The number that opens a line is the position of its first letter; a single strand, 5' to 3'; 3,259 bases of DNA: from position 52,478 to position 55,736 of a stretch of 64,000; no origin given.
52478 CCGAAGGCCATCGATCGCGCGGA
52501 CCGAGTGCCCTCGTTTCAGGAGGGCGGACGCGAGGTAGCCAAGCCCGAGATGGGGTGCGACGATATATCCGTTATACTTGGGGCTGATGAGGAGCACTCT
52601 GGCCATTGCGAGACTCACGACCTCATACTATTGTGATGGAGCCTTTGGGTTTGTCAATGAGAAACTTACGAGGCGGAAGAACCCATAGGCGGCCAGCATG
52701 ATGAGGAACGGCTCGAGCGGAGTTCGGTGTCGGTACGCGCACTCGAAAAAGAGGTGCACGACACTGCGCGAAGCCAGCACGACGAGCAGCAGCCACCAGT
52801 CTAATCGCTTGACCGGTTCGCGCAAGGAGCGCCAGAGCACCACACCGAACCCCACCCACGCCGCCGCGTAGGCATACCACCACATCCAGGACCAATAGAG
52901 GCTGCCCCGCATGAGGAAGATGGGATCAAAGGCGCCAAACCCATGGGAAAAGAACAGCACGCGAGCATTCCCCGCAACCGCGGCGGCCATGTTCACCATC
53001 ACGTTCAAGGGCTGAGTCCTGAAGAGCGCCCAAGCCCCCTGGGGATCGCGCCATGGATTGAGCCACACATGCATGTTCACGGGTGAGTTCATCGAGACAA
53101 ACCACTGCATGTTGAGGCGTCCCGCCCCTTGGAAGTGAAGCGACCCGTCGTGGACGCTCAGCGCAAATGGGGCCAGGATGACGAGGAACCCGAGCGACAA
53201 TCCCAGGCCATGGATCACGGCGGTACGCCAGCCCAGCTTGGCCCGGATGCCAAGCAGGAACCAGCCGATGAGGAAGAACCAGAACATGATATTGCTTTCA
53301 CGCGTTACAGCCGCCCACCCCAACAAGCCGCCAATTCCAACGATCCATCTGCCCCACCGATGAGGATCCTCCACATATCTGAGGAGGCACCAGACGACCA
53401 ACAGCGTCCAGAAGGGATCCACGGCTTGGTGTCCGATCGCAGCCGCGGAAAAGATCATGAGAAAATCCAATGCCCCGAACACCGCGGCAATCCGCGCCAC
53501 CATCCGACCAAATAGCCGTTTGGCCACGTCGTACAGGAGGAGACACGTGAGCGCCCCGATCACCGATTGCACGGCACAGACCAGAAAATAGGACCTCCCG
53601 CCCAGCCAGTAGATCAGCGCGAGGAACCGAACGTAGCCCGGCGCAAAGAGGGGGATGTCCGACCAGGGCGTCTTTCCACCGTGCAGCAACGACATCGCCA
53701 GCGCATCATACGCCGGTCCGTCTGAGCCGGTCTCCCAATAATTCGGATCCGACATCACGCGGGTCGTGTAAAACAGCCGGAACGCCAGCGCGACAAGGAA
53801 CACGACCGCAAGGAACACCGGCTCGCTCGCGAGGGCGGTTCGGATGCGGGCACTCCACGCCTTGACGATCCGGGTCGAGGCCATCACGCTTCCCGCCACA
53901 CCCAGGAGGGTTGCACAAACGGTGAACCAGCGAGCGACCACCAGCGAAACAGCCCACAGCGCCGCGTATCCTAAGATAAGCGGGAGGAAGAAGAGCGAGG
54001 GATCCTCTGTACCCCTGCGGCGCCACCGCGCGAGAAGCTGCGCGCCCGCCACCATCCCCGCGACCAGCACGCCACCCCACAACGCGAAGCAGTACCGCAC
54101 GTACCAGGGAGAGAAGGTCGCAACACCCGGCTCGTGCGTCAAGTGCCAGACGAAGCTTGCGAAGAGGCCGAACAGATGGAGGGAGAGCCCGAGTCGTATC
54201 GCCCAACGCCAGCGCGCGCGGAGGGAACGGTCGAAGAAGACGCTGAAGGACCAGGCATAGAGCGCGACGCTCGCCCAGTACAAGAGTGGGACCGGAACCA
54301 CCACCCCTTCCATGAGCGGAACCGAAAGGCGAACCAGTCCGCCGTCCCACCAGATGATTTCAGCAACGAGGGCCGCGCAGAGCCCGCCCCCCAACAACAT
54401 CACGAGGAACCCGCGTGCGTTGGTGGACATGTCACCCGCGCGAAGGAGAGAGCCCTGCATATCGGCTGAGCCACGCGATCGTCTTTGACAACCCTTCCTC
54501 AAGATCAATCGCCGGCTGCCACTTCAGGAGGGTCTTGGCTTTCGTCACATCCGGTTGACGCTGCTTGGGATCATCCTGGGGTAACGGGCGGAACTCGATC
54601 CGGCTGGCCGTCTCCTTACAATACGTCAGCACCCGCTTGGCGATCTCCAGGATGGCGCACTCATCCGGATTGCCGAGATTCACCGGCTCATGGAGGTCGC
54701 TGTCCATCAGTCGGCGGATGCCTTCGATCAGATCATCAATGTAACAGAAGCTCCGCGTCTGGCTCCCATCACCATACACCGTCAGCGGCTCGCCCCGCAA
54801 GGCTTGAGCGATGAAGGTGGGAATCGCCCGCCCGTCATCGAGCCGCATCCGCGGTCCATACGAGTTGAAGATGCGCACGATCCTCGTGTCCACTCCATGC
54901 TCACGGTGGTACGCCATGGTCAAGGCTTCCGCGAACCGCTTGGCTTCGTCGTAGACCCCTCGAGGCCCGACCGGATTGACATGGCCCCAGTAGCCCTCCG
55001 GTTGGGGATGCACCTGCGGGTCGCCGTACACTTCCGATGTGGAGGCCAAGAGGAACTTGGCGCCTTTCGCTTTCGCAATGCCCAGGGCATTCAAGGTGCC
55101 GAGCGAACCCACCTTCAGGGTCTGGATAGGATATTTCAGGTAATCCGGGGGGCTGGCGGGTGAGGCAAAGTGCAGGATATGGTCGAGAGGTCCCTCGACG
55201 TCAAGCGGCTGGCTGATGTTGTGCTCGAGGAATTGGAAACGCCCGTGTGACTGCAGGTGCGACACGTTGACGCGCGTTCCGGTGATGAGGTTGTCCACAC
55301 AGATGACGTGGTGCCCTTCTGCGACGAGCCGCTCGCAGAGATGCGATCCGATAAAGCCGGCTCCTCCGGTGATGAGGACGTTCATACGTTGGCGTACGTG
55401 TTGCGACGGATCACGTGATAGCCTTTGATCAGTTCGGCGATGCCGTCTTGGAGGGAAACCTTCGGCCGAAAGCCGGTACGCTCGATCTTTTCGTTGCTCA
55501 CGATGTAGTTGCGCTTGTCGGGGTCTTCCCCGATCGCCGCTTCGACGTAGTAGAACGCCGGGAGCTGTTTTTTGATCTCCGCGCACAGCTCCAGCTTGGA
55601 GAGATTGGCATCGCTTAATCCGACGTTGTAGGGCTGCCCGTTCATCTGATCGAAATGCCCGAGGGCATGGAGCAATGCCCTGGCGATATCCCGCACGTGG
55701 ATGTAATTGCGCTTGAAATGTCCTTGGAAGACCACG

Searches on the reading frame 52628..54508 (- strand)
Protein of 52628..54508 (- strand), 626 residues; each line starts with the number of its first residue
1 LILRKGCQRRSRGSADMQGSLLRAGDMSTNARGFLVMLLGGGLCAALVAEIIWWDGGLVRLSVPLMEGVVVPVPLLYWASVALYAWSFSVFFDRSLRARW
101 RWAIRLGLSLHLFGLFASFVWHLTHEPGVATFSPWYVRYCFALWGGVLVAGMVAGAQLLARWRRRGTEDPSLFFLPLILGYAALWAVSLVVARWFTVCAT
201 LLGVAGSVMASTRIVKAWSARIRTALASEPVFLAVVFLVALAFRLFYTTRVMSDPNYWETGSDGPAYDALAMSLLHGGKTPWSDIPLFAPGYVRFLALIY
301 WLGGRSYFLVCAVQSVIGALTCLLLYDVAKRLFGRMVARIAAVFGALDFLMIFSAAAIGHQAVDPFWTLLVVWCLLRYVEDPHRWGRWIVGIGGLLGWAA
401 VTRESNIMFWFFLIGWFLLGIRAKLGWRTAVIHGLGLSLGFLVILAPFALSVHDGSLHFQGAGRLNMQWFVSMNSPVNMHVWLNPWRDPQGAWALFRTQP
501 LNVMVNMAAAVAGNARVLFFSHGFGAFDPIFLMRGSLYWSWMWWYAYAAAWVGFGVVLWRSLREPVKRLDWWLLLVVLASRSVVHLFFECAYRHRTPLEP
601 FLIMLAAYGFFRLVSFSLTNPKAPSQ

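Call 7: search_protein_families(library=pfam, proteins=[window:52628-54508:-], max_evalue=0.00001)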
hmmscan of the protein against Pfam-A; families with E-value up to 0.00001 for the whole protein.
window:52628-54508:- (626 aa): 1 family
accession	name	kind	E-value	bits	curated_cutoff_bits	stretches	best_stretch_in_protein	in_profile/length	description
PF13231.12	PMT_2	-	3e-11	44.2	26.1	1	294-447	8-156/160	Dolichyl-phosphate-mannose-protein mannosyltransferase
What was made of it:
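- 52628..54430 (-): GT-C fold glycosyltransferase (PMT_2/GT39-like) with an N-terminal extension of several TM helices. Prime candidate user of the lipid-linked pentose. PMT_2 44.2 bits (call 7).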

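Call 35: search_protein_families(library=ncbifam, proteins=[window:52628-54508:-], max_evalue=0.001)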
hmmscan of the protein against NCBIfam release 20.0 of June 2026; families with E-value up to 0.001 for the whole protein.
window:52628-54508:- (626 aa): 0 families

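Call 42: search_solved_structures(query=window:52628-54508:-, max_evalue=1)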
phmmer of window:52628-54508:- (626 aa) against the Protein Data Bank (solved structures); distinct sequences matched with E-value up to 1: 1.
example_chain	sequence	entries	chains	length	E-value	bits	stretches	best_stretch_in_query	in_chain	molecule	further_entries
9h0d_A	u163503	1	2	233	0.67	11.7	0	470-533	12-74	Thiol methyltransferase 1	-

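Call 45: find_homologous_proteins(query=window:52628-54430:-, max_evalue=0.00001)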
Query window:52628-54430:- (600 aa): 50 proteins with E <= 0.00001 among 8000 candidates.
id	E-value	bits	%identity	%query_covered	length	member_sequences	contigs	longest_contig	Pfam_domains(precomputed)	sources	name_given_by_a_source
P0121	0.0e+0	1134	84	99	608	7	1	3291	PF13231.13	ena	-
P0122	1.9e-295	1000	76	98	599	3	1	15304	PF13231.13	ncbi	-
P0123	1.3e-283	961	74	98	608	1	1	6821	PF13231.13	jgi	-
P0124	1.1e-255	868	66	99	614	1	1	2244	PF13231.13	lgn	-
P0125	1.6e-190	653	54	96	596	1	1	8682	PF13231.13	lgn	-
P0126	1.5e-186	640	53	96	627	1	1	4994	PF13231.13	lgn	-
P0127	1.6e-185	637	53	99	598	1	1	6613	PF13231.13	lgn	-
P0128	6.3e-178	612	52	98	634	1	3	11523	PF13231.13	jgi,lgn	-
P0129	1.2e-177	611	51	100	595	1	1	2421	PF13231.13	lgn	-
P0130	3.1e-177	609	51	100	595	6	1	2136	PF13231.13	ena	-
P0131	1.0e-176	608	50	98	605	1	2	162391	PF13231.13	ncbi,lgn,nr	ncbi:MAG: glycosyltransferase family 39 protein [Candidatus Omnitrophica bacterium]|nr:glycosyltrans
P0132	4.6e-176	605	52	98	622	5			PF13231.13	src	-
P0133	6.7e-175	602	52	98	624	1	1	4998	PF13231.13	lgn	-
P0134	6.9e-175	602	51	98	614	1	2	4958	PF13231.13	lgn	-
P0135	1.5e-173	597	51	97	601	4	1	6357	PF13231.13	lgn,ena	-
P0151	6.5e-150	519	46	95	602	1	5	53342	PF13231.13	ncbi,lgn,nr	ncbi:MAG: glycosyltransferase family 39 protein [Candidatus Omnitrophica bacterium]|nr:glycosyltrans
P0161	2.4e-80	289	38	90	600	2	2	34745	PF13231.13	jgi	-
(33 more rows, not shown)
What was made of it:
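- Some relatives carry two paralogous GT-Cs on the contig (call 45).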

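Call 59: predict_structure(alignment_id=A2)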
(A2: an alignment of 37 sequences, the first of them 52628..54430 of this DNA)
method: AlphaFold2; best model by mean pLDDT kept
length: 600 residues; sequences in the alignment: 37
mean_pLDDT: 88.5   pTM: 0.89
mean pLDDT of the five models: 88.5, 87.8, 85.9, 85.1, 85.1
residues with pLDDT >= 90: 361; 70-90: 194; 50-70: 37; < 50: 8
segments of 3 or more residues with pLDDT < 50: 593-600
pLDDT, mean of each block of 10 residues (from residue 1): 82 92 83 66 71 94 86 89 94 90 80 93 94 84 80 94 95 95 89 91 96 94 84 79 92 79 85 94 92 96 97 96 84 85 98 96 98 92 96 96 98 96 70 74 87 93 95 97 92 75 84 88 94 96 97 93 84 95 88 45
secondary structure, 60 per line:
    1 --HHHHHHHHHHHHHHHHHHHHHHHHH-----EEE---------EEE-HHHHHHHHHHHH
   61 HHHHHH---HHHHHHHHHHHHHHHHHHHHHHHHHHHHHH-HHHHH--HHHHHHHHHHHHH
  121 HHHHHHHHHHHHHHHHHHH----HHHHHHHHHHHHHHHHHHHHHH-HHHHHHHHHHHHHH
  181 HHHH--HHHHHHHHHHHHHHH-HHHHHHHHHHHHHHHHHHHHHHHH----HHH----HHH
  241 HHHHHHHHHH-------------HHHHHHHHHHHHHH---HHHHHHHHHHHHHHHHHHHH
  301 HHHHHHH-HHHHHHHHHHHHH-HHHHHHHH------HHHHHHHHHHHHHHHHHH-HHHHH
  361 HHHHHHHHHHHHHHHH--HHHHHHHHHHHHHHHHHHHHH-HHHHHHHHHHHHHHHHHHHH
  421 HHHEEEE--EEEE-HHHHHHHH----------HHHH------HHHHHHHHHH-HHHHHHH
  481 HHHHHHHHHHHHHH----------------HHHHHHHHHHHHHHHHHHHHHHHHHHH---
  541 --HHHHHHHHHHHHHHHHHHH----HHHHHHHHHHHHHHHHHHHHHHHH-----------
elements in order: H3-27 E33-35 E45-47 H49-66 H70-99 H101-105 H108-139 H144-165 H167-184 H187-201 H203-226 H238-250 H264-277 H281-307 H309-321 H323-330 H337-354 H356-376 H379-399 H401-423 E424-427 E430-433 H435-442 H453-456 H463-472 H474-494 H511-537 H543-561 H566-589
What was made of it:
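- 52628..54430 (-): AF2 pLDDT 88.5, pTM 0.89 (call 59).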

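Call 62: fold_search(model_id=the predicted structure, library=pdb)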
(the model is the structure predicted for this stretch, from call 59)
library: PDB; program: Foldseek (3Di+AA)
matches with E <= 10: 266; with E <= 0.001: 10
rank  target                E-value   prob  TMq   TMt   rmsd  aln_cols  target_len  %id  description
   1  7e9s_A                3.9e-05  1.00  0.39  0.28  12.3       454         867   13  Archaeal oligosaccharyltransferase AglB from Archaeoglobus fulgidus in complex with an inhibitory peptide and a dolich (released 2021-09-08)
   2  3wak                  6.7e-05  1.00  0.40  0.29  11.5       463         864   13  Crystal structure of the Archaeoglobus fulgidus oligosaccharyltransferase (O29867_ARCFU) in the apo form (released 2013-10-30)
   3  5gmy_A                9.9e-05  1.00  0.39  0.28  10.9       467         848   14  Crystal structure of the Archaeoglobus fulgidus oligosaccharyltransferase (O29867_ARCFU) tethered with an acceptor pep (released 2017-02-01)
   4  8b6l_I                2.7e-04  1.00  0.37  0.33  13.9       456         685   12  Subtomogram average of the human Sec61-TRAP-OSTA-translocon (released 2022-12-07)
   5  6s7t_A                2.8e-04  1.00  0.36  0.31  14.7       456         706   16  Cryo-EM structure of human oligosaccharyltransferase complex OST-B (released 2019-12-18)
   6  9i5k_A                3.1e-04  1.00  0.40  0.47  11.0       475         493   14  Structure of the Chaetomium thermophilum Pmt4 homodimer (C2 symmetry) (released 2025-12-24)
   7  9n9j_I                4.4e-04  1.00  0.35  0.31  14.9       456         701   14  Structure of a GRP94 folding intermediate engaged with a CCDC134- and FKBP11-bound secretory translocon (released 2025-11-19)
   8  6gxc_A                6.4e-04  1.00  0.39  0.34  10.9       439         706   14  Bacterial oligosaccharyltransferase PglB in complex with an inhibitory peptide and a reactive lipid-linked oligosaccha (released 2018-11-14)
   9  8age_A                7.2e-04  1.00  0.37  0.35  11.7       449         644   12  Structure of yeast oligosaccharylransferase complex with acceptor peptide bound (released 2022-12-07)
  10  6ftg_5                8.8e-04  1.00  0.39  0.36  12.4       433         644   14  Subtomogram average of OST-containing ribosome-translocon complexes from canine rough microsomal membranes (released 2018-03-21)
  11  7oci_F                1.2e-03  1.00  0.39  0.36  11.8       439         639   12  Cryo-EM structure of yeast Ost6p containing oligosaccharyltransferase complex (released 2022-02-16)
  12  3waj                  1.4e-03  1.00  0.40  0.31  10.6       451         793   13  Crystal structure of the Archaeoglobus fulgidus oligosaccharyltransferase (O29867_ARCFU) complex with Zn and sulfate (released 2013-10-30)
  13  9s6s_A                2.0e-03  1.00  0.35  0.38  10.2       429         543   13  Ternary cryo-EM structure of human ALG9 with Dol25-PP-GlcNAc2Man6, Dol25-P-Man and Fab (released 2026-03-18)
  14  9s6u_A                2.4e-03  1.00  0.35  0.38   9.3       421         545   15  Ternary cryo-EM structure of human ALG9 with Dol25-PP-GlcNAc2Man8, Dol25-P-Man and Fab (released 2026-03-18)
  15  8agb_A                2.7e-03  1.00  0.39  0.36  11.9       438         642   11  Structure of yeast oligosaccharylransferase complex with lipid-linked oligosaccharide bound (released 2022-12-07)
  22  5f15                  5.7e-03  1.00  0.36  0.39   8.8       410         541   15  Crystal Structure of ArnT from Cupriavidus metallidurans bound to Undecaprenyl phosphate (released 2016-02-17)
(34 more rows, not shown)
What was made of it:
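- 52628..54430 (-): Foldseek PDB top hits are all GT-C enzymes: AglB, STT3, Pmt4, PglB, ALG9, ArnT, AftB, EmbC (call 62).
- Closest known: Und-P-sugar / GT-C periplasmic modification systems: ArnC/ArnT and GtrA/GtrB/GtrV. Same: ArnT (5f15) is among the structural matches of the GT-C model (call 62).
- GT-C fold is supported (calls 59, 62).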

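Call 67: find_encoding_contigs(protein=P0151, flank=10000, max_places=1)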
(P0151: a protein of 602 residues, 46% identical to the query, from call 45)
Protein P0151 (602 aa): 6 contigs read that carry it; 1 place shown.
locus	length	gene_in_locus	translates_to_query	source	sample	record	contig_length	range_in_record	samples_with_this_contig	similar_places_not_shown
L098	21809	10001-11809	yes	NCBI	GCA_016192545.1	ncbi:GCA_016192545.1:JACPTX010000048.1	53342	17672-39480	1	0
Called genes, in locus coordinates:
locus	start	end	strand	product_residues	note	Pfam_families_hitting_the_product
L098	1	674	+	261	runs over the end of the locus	PF01370:Epimerase, PF04321:RmlD_sub_bind, PF16363:GDP_Man_Dehyd (faint), PF01370:Epimerase (weak), PF04321:RmlD_sub_bind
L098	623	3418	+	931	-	PF03446:NAD_binding_2, PF03721:UDPG_MGDP_dh_N, PF00984:UDPG_MGDP_dh, PF14890:Intein_splicing (weak), PF14528:LAGLIDADG_3, PF03720:UDPG_MGDP_dh_C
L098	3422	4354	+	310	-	PF01073:3Beta_HSD, PF01370:Epimerase, PF02719:Polysacc_synt_2, PF04321:RmlD_sub_bind, PF05368:NmrA, PF07993:NAD_binding_4, PF13460:NAD_binding_10, PF16363:GDP_Man_Dehyd, +2 more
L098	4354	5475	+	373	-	PF01041:DegT_DnrJ_EryC1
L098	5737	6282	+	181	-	-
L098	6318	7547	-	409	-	PF20703:nSTAND1 (weak), PF07693:KAP_NTPase (faint), PF13191:AAA_16 (weak), PF13401:AAA_22 (weak), PF00004:AAA (weak)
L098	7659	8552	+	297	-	PF12760:Zn_ribbon_IS1595, PF12762:DDE_Tnp_IS1595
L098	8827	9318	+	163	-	-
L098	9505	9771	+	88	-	PF01726:LexA_DNA_bind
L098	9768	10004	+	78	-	-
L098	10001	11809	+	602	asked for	PF13231:PMT_2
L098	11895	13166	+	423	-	PF01370:Epimerase, PF16363:GDP_Man_Dehyd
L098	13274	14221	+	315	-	PF01073:3Beta_HSD, PF01370:Epimerase, PF02719:Polysacc_synt_2, PF04321:RmlD_sub_bind, PF05368:NmrA, PF07993:NAD_binding_4, PF13460:NAD_binding_10, PF16363:GDP_Man_Dehyd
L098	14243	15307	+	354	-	PF04055:Radical_SAM, PF13186:SPASM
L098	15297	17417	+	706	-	PF02310:B12-binding, PF04055:Radical_SAM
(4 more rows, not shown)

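Call 68: find_encoding_contigs(protein=P0161, flank=10000, max_places=1)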
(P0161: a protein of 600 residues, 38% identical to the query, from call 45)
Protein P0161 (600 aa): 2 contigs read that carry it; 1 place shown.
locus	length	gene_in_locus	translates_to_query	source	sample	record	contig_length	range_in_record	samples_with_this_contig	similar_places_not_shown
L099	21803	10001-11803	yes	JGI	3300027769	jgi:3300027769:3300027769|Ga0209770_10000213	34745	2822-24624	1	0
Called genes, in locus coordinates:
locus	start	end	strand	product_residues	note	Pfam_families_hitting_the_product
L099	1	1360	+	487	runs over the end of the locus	PF00171:Aldedh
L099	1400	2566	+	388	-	PF02350:Epimerase_2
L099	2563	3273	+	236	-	PF02348:CTP_transf_3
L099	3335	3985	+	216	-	PF13412:HTH_24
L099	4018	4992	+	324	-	PF00106:adh_short (weak), PF01073:3Beta_HSD, PF01370:Epimerase, PF02719:Polysacc_synt_2, PF04321:RmlD_sub_bind, PF07993:NAD_binding_4, PF16363:GDP_Man_Dehyd, PF13460:NAD_binding_10, +1 more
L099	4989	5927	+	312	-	PF01370:Epimerase, PF04321:RmlD_sub_bind, PF16363:GDP_Man_Dehyd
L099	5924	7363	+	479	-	PF01266:DAO (weak), PF01494:FAD_binding_3 (faint), PF01593:Amino_oxidase, PF07992:Pyr_redox_2 (faint), PF12831:FAD_oxidored (weak), PF13450:NAD_binding_8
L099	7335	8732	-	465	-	PF13231:PMT_2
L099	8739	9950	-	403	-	PF13439:Glyco_transf_4, PF13579:Glyco_trans_4_4, PF20706:GT4-conflict (weak), PF00534:Glycos_transf_1, PF13692:Glyco_trans_1_4, PF13524:Glyco_trans_1_2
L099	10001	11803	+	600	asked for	PF13231:PMT_2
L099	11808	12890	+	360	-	PF13472:Lipase_GDSL_2 (weak)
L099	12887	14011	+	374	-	-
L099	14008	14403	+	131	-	PF19588:SxtJ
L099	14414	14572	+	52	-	PF19451:DUF5989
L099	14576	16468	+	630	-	PF02543:Carbam_trans_N, PF16861:Carbam_trans_C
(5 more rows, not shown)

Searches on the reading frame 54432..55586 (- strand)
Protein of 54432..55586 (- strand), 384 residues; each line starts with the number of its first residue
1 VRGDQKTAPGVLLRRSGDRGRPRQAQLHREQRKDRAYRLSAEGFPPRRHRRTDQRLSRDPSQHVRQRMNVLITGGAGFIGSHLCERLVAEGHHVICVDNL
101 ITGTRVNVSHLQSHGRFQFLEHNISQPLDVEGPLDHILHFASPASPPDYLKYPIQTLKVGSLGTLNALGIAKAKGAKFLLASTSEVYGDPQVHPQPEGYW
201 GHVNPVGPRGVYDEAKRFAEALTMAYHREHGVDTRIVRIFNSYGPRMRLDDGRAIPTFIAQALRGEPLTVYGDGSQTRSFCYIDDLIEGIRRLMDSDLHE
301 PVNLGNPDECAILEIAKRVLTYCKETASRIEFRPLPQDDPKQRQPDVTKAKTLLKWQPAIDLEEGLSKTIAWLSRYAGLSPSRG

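Call 7: search_protein_families(library=pfam, proteins=[window:54432-55586:-], max_evalue=0.00001)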
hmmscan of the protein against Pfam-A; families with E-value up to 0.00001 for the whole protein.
window:54432-55586:- (384 aa): 5 families
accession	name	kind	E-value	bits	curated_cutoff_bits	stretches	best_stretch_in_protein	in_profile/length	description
PF01370.27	Epimerase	-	3.5e-51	174.4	20.9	1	70-305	1-240/240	NAD dependent epimerase/dehydratase family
PF16363.11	GDP_Man_Dehyd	-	5.6e-51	174.4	27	1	71-369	1-332/332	GDP-mannose 4,6 dehydratase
PF04321.23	RmlD_sub_bind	-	1.3e-07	31.5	27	1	68-331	1-239/287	RmlD substrate binding domain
PF01073.25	3Beta_HSD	-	1.5e-07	31.2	22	1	71-284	1-219/280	3-beta hydroxysteroid dehydrogenase/isomerase family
PF02719.21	Polysacc_synt_2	-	5.2e-07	29.6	20.2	0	206-323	132-247/293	Polysaccharide biosynthesis protein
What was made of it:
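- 54432..55586 (-): SDR epimerase/dehydratase directly upstream of the GT-C gene (true start probably about 55380). Possible pentose epimerase; unproven. Epimerase PF01370 174 bits (call 7).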

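Call 35: search_protein_families(library=ncbifam, proteins=[window:54432-55586:-], max_evalue=0.001)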
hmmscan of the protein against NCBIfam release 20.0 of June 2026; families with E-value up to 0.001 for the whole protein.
window:54432-55586:- (384 aa): 27 families (the best 25 are shown)
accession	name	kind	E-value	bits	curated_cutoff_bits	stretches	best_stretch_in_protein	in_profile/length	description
TIGR01181.1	dTDP_gluc_dehyt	equivalog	5.9e-41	140.6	365.1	1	70-374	2-312/321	dTDP-glucose 4,6-dehydratase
NF005998.1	PRK08125.1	equivalog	1.2e-30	106.5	777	1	52-372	300-648/649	bifunctional UDP-4-amino-4-deoxy-L-arabinose formyltransferase/UDP-glucuronic acid oxidase ArnA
TIGR04180.1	EDH_00030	hypoth_equivalog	2.5e-30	105.5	475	1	70-359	1-295/297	NAD-dependent 4,6-dehydratase LegB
TIGR01179.1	galE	equivalog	3e-30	105.2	262.3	1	69-375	1-327/332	UDP-glucose 4-epimerase GalE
NF011728.1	PRK15181.1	equivalog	1e-29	103.7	760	1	69-373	17-337/348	Vi polysaccharide biosynthesis UDP-N-acetylglucosaminuronic acid C-4 epimerase TviC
NF008872.0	PRK11908.1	equivalog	1.7e-26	93.1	294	1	68-371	2-333/349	bifunctional UDP-4-keto-pentose/UDP-xylose synthase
NF007582.0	PRK10217.1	equivalog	3.5e-22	79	698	1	69-372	3-330/355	dTDP-glucose 4,6-dehydratase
NF007490.0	PRK10084.1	subfamily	5.5e-22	78.2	649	1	68-373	1-334/361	dTDP-glucose 4,6-dehydratase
TIGR02197.1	heptose_epim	equivalog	2.5e-19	69.6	274.6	1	70-374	1-314/316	ADP-glyceromanno-heptose 6-epimerase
NF007956.0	PRK10675.1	subfamily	5.9e-18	65.1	394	1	68-376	1-332/338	UDP-glucose 4-epimerase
NF041015.1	UDPsulfquin_syn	equivalog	2.4e-14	53.1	575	2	246-300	228-284/384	UDP-sulfoquinovose synthase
NF047922.1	GDPFucSynFcl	equivalog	9.4e-14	51.6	500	1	212-373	134-301/308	GDP-L-fucose synthase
TIGR01777.1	yfcH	hypoth_equivalog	3.3e-10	40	207.35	1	70-97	1-28/292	TIGR01777 family oxidoreductase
TIGR01472.1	gmd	equivalog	2.6e-09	36.8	415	1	151-246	98-189/342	GDP-mannose 4,6-dehydratase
NF008360.0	PRK11150.1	equivalog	3.9e-09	36.2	452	1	70-374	2-307/310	ADP-glyceromanno-heptose 6-epimerase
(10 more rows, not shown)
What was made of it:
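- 54432..55586 (-): The best NCBIfam hits are generic and below cut-off (call 35).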
